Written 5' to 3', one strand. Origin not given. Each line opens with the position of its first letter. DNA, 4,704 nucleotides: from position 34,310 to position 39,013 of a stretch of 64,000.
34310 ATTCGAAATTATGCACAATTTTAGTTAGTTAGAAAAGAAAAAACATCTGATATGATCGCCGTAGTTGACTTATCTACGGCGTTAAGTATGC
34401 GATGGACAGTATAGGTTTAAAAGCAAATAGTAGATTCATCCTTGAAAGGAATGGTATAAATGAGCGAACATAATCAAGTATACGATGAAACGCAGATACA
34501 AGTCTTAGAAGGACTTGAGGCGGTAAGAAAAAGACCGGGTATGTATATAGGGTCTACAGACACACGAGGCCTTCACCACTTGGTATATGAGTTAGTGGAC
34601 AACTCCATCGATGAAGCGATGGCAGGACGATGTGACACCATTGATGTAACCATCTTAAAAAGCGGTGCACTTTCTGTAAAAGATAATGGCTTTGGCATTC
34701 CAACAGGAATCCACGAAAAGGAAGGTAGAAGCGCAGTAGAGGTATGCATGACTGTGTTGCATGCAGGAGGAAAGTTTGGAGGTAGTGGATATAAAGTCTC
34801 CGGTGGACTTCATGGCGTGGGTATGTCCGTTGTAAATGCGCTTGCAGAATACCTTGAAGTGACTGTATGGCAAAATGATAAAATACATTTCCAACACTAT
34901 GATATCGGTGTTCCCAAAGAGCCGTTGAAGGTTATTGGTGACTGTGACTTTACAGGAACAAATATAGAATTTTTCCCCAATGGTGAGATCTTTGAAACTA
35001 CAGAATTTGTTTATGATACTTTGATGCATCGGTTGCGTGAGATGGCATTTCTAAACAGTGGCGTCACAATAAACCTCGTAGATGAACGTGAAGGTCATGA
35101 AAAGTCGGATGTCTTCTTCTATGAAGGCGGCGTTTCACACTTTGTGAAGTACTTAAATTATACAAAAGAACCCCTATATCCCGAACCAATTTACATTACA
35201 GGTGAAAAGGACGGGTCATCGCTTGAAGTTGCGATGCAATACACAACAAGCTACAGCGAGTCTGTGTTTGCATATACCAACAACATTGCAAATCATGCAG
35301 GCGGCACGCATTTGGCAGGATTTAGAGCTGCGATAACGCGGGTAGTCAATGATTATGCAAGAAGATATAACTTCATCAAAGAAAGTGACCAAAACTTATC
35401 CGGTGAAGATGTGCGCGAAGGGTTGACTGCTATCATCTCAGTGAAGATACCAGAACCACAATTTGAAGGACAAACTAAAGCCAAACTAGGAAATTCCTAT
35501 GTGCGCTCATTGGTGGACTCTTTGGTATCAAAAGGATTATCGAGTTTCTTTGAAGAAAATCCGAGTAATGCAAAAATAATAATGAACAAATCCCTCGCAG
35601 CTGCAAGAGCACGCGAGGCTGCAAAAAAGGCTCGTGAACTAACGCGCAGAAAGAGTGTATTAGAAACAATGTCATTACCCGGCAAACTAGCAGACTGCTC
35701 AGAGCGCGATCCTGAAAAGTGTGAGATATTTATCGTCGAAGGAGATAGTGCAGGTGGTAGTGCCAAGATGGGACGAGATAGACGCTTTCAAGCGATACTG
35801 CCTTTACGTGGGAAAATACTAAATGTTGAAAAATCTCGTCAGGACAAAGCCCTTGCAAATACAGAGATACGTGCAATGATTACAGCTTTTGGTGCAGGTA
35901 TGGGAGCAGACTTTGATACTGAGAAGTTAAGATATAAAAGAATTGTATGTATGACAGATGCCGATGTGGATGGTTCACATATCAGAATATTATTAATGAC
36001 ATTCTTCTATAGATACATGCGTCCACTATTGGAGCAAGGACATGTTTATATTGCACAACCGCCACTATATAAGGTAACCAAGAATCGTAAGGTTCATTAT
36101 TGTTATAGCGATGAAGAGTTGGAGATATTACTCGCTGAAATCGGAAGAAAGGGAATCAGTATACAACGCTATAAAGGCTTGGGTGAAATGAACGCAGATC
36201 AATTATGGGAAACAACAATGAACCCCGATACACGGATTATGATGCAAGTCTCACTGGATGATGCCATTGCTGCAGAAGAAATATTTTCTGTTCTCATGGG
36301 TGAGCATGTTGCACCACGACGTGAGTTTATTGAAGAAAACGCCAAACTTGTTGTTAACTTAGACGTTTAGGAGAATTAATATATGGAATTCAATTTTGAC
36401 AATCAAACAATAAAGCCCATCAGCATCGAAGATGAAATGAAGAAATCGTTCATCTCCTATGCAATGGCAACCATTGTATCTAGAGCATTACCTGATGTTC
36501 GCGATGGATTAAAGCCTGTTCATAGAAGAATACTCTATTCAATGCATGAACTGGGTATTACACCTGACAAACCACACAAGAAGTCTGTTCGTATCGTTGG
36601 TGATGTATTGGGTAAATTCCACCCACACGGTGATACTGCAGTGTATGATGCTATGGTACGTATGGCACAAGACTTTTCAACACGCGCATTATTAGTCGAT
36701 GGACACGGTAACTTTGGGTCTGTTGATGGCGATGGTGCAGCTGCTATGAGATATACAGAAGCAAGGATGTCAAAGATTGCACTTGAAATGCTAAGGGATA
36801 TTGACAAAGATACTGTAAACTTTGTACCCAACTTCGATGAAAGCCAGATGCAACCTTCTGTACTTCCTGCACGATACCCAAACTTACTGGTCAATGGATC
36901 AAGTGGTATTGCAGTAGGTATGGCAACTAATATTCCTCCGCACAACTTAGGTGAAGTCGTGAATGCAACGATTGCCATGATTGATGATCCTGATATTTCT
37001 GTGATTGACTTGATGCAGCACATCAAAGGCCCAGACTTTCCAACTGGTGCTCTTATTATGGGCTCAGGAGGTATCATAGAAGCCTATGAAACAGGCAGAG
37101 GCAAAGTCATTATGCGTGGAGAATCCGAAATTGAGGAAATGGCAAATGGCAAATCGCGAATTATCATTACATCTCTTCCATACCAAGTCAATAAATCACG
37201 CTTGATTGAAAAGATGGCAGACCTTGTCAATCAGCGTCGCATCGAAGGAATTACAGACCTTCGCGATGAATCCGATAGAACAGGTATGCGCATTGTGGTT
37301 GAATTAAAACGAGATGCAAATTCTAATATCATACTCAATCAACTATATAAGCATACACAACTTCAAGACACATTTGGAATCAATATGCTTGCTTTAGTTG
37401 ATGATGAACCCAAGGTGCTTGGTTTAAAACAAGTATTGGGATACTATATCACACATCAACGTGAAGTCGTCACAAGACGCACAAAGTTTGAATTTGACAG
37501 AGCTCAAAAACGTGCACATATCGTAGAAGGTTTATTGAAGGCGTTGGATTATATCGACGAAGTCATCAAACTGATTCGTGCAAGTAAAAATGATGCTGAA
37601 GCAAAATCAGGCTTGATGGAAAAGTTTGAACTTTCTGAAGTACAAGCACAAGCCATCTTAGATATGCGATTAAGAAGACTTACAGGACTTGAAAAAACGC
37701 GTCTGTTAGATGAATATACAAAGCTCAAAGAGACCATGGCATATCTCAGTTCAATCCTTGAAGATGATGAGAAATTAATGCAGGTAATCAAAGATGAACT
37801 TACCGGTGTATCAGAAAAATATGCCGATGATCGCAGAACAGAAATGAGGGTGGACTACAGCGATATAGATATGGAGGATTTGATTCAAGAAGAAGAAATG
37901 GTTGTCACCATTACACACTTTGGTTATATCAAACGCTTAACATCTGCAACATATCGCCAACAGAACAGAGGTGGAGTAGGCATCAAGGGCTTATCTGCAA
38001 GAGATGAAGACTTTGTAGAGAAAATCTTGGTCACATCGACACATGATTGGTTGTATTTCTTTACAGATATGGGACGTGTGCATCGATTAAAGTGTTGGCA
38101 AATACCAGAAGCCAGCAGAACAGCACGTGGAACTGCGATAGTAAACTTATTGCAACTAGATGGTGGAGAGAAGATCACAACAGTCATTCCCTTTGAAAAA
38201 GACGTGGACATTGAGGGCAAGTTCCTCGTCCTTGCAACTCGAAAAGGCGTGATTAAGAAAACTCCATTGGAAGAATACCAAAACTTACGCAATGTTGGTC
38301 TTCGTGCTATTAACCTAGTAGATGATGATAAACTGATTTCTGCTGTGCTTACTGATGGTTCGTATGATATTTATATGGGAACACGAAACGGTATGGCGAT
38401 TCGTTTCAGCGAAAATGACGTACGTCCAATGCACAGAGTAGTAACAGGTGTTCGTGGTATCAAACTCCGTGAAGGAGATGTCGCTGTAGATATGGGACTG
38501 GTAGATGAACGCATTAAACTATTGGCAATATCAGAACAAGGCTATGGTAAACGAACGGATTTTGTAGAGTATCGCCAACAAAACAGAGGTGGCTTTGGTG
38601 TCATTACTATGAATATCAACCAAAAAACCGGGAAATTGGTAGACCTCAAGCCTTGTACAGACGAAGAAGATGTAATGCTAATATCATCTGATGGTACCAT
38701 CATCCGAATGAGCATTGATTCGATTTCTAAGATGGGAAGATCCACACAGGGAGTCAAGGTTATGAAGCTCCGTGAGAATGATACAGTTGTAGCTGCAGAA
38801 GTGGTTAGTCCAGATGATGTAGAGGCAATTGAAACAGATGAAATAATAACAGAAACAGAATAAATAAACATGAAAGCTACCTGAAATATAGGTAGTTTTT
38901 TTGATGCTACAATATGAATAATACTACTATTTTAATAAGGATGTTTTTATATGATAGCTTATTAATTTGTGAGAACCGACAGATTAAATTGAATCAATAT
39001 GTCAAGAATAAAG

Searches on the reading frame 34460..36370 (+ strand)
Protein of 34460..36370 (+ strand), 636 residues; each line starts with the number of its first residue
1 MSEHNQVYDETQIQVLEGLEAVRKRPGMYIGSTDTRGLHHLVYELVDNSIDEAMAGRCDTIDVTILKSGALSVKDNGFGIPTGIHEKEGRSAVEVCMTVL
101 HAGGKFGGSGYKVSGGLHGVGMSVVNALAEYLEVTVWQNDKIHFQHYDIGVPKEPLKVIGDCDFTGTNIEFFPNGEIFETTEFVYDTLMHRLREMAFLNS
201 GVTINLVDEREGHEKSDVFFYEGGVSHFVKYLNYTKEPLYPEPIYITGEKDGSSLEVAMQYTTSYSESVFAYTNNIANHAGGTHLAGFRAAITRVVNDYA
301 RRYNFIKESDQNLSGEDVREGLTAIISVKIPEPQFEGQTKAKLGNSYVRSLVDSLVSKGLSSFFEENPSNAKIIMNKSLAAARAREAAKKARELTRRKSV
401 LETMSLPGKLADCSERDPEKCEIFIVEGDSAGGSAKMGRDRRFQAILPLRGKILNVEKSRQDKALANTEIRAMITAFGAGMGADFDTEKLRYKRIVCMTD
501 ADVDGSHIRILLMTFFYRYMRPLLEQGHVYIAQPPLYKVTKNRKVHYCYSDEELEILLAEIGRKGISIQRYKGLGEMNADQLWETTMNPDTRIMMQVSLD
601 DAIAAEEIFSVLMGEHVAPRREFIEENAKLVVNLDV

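Call 55: search_protein_families(library=ncbifam, proteins=[window:34460-36370:+])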
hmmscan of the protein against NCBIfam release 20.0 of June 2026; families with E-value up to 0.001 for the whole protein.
window:34460-36370:+ (636 aa): 5 families
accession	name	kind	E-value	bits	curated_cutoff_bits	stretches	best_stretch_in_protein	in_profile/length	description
NF011501.0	PRK14939.1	subfamily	0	1037.3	796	2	3-560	5-562/803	DNA gyrase subunit B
NF004189.0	PRK05644.1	subfamily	0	1030.3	740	1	3-636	5-641/641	DNA gyrase subunit B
TIGR01059.1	gyrB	equivalog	4e-302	1003.5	882.4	1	8-636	1-639/639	DNA topoisomerase (ATP-hydrolyzing) subunit B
TIGR01058.1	parE_Gpos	equivalog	2.1e-249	829.1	899.95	1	6-633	3-632/637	DNA topoisomerase IV subunit B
TIGR01055.1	parE_Gneg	equivalog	6.1e-170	566.7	723.35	1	6-628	2-622/625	DNA topoisomerase IV subunit B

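Call 65: find_homologous_proteins(query=window:34460-36370:+, max_evalue=1e-100)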
Query window:34460-36370:+ (636 aa): 8000 proteins with E <= 1e-100 among 8000 candidates; the best 120 are listed.
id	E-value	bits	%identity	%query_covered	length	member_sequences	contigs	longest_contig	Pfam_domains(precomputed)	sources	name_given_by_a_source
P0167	0.0e+0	1329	91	100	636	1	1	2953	PF00986.27,PF02518.32,PF01751.29,PF00204.32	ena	-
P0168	0.0e+0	1309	90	100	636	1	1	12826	PF00986.27,PF02518.32,PF01751.29,PF00204.32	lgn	-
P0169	0.0e+0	1297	90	100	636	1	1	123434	PF00986.27,PF02518.32,PF01751.29,PF00204.32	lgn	-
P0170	0.0e+0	1297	90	100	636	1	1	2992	PF00986.27,PF02518.32,PF01751.29,PF00204.32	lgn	-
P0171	0.0e+0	1295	90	100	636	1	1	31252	PF00986.27,PF02518.32,PF01751.29,PF00204.32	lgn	-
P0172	0.0e+0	1292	89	100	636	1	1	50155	PF00986.27,PF02518.32,PF01751.29,PF00204.32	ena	-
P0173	0.0e+0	1273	87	100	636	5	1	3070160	PF00986.27,PF02518.32,PF01751.29,PF00204.32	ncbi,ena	-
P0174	0.0e+0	1272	87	100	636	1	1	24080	PF00986.27,PF02518.32,PF01751.29,PF00204.32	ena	-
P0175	0.0e+0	1269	87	100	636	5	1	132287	PF00986.27,PF02518.32,PF01751.29,PF00204.32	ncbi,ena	-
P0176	0.0e+0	1253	86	100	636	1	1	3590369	PF00986.27,PF02518.32,PF01751.29,PF00204.32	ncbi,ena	-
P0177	0.0e+0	1184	100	83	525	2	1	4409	PF00986.27,PF01751.29,PF00204.32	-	-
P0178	0.0e+0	1179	82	100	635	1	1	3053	PF00986.27,PF02518.32,PF01751.29,PF00204.32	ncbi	-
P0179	0.0e+0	1161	81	99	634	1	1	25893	PF00986.27,PF02518.32,PF01751.29,PF00204.32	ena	-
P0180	0.0e+0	1160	79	100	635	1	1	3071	PF00986.27,PF02518.32,PF01751.29,PF00204.32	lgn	-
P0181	0.0e+0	1152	80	99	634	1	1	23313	PF00986.27,PF02518.32,PF01751.29,PF00204.32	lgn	-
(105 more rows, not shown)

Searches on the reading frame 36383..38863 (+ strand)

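Call 55: search_protein_families(library=ncbifam, proteins=[window:36383-38863:+])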
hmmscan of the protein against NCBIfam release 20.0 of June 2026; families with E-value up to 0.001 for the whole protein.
window:36383-38863:+ (826 aa): 10 families
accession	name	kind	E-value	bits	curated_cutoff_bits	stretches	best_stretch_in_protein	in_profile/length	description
NF004043.1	PRK05560.1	equivalog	0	1221.3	902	1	10-806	2-796/798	DNA gyrase subunit A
TIGR01063.1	gyrA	equivalog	0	1179.7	877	1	10-808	1-798/800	DNA topoisomerase (ATP-hydrolyzing) subunit A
NF038098.1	GyrA_w_intein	exception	6.6e-290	965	1850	2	125-805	538-1223/1232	intein-containing DNA gyrase subunit A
NF004044.1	PRK05561.1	subfamily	1.7e-257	856.9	654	2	15-708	2-686/738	DNA topoisomerase (ATP-hydrolyzing)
NF010586.0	PRK13979.1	equivalog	1e-246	821.2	1475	3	6-658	10-666/957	DNA topoisomerase IV subunit A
TIGR01061.1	parC_Gpos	equivalog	6.5e-234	778.7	813.25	2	13-702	4-689/737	DNA topoisomerase IV subunit A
TIGR01062.1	parC_Gneg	equivalog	1.7e-172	575.2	628.9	1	13-680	4-656/735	DNA topoisomerase IV subunit A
NF007209.0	PRK09631.1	equivalog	2.2e-65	221.5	644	1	15-516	4-482/635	DNA topoisomerase IV subunit A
NF009397.0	PRK12758.1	equivalog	6.3e-63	213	780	1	13-504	21-491/870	DNA gyrase/topoisomerase IV subunit A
NF007208.0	PRK09630.1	equivalog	1.5e-44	152.7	598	1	15-352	4-313/479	DNA topoisomerase IV subunit A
